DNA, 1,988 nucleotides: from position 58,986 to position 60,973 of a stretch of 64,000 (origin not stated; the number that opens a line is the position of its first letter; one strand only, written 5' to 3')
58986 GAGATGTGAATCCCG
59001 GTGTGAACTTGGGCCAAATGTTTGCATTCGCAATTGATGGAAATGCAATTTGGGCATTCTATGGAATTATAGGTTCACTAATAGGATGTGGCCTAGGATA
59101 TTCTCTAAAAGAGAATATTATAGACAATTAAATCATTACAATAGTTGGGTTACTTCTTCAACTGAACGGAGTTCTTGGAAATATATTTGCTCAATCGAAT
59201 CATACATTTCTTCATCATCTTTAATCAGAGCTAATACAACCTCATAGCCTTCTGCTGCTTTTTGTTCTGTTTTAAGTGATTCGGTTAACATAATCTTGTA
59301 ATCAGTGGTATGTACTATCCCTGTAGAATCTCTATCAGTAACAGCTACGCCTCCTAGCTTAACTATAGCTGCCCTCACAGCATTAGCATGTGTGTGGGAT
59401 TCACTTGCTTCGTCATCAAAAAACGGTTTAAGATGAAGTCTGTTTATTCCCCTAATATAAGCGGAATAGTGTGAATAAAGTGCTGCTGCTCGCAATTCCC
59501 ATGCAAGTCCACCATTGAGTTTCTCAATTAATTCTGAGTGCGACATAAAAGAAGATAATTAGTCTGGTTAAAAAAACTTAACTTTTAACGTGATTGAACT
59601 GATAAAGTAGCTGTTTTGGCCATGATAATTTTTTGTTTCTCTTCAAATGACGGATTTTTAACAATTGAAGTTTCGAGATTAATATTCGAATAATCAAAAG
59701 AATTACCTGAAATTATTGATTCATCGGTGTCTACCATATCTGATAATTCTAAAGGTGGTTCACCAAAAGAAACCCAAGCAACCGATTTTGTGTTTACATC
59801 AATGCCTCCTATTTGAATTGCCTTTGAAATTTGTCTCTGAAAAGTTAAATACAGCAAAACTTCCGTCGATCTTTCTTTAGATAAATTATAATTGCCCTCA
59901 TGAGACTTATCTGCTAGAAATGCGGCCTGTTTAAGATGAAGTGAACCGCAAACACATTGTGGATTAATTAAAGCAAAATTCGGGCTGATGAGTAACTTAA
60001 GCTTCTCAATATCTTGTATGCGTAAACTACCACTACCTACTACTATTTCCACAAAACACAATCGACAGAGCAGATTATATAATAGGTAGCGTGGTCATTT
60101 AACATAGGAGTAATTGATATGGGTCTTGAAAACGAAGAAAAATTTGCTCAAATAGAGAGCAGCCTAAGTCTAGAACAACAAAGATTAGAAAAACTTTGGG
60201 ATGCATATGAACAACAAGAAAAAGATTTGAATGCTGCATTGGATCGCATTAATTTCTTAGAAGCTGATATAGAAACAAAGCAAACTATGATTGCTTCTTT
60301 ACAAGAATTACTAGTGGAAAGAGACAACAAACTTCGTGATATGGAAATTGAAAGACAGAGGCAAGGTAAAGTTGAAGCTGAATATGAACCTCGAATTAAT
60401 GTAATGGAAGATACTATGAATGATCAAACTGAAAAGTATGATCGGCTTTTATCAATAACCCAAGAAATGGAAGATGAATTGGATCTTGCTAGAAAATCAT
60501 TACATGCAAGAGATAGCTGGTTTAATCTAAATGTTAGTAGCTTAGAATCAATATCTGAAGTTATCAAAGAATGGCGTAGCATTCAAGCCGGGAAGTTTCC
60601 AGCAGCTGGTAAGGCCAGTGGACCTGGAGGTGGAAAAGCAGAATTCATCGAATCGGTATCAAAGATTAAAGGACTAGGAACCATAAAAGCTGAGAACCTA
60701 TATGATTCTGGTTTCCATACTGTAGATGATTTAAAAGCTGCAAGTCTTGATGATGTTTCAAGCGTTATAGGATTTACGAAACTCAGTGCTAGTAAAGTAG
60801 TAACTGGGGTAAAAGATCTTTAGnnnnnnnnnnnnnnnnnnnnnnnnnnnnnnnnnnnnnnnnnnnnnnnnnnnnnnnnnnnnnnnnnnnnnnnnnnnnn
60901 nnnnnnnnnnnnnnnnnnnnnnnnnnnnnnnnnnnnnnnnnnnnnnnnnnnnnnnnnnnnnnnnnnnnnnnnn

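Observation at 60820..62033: Class I glutamine amidotransferase overlapping a Dph6-type PP-loop ATPase: possible glutamine-dependent diphthine-ammonia ligase (or an atypical split GMP synthase)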

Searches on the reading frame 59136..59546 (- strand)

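Call 3: search_protein_families(library=pfam, proteins=[window:59136-59546:-], max_evalue=0.01)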
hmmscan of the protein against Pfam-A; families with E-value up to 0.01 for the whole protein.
window:59136-59546:- (136 aa): 2 families
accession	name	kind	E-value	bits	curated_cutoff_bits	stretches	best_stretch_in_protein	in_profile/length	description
PF00210.30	Ferritin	-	1.2e-14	54.9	24.5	1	7-134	1-134/142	Ferritin-like domain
PF09537.16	DUF2383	-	0.0013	19.3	30.8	1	27-92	20-85/111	Domain of unknown function (DUF2383)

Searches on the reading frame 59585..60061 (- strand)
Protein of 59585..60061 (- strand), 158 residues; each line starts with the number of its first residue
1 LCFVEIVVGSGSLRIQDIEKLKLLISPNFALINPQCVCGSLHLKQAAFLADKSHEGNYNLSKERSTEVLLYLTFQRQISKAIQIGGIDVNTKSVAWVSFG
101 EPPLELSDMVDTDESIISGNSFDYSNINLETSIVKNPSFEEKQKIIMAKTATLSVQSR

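Call 3: search_protein_families(library=pfam, proteins=[window:59585-60061:-], max_evalue=0.01)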
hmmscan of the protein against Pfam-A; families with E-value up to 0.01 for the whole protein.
window:59585-60061:- (158 aa): 1 family
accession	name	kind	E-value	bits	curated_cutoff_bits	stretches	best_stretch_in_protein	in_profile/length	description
PF08617.15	CGI-121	-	2.9e-12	47.3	25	1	26-130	20-123/159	Kinase binding protein CGI-121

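Call 4: search_protein_families(library=ncbifam, proteins=[window:59585-60061:-], max_evalue=0.01)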
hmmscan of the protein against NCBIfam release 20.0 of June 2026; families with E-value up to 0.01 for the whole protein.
window:59585-60061:- (158 aa): 1 family
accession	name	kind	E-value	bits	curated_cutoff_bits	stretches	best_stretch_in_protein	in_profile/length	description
NF011465.1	PRK14886.1-1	equivalog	1.5e-15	57.6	40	1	15-101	9-102/162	KEOPS complex subunit Cgi121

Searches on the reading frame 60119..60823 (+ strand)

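Call 3: search_protein_families(library=pfam, proteins=[window:60119-60823:+], max_evalue=0.01)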
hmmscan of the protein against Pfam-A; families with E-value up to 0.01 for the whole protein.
window:60119-60823:+ (234 aa): 2 families
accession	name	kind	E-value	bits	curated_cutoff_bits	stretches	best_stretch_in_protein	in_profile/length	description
PF14520.12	HHH_5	-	2.4e-07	31.5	27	1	179-232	3-56/57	Helix-hairpin-helix domain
PF10391.15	DNA_pol_lambd_f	-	2.6e-05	24.4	29.8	1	181-210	4-36/51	Fingers domain of DNA polymerase lambda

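Call 4: search_protein_families(library=ncbifam, proteins=[window:60119-60823:+], max_evalue=0.01)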
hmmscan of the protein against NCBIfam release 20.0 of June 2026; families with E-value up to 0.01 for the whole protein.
window:60119-60823:+ (234 aa): 10 families
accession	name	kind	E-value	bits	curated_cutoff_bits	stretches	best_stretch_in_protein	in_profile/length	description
NF002251.0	PRK01172.1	equivalog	6e-07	28.1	891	1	172-231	607-665/674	ATP-dependent DNA helicase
NF009401.0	PRK12766.1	equivalog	9.1e-06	25.5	239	1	175-232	7-64/238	50S ribosomal protein L32e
TIGR02168.1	SMC_prok_B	equivalog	1.7e-05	22.8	567.35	1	6-146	259-399/1181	chromosome segregation protein SMC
NF003301.0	PRK04301.1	equivalog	3.1e-05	23.3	259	1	178-232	5-59/316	DNA repair and recombination protein RadA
TIGR02236.1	recomb_radA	equivalog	8.9e-05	22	361.15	1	180-233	2-55/311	DNA repair and recombination protein RadA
NF002882.0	PRK03348.1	equivalog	0.00098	18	389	1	179-220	181-222/461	DNA polymerase IV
NF002654.0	PRK02362.1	equivalog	0.0013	17.1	887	1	171-227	646-699/739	ATP-dependent DNA helicase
TIGR03779.1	Bac_Flav_CT_M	equivalog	0.0032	16.7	172.45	1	9-204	67-248/410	conjugative transposon protein TraM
NF008729.0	PRK11747.1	equivalog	0.0061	15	598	1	14-163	276-427/703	ATP-dependent DNA helicase DinG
TIGR04320.1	Surf_Exclu_PgrA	domain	0.0097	15.2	70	0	10-67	259-316/360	SEC10/PgrA surface exclusion domain-containing protein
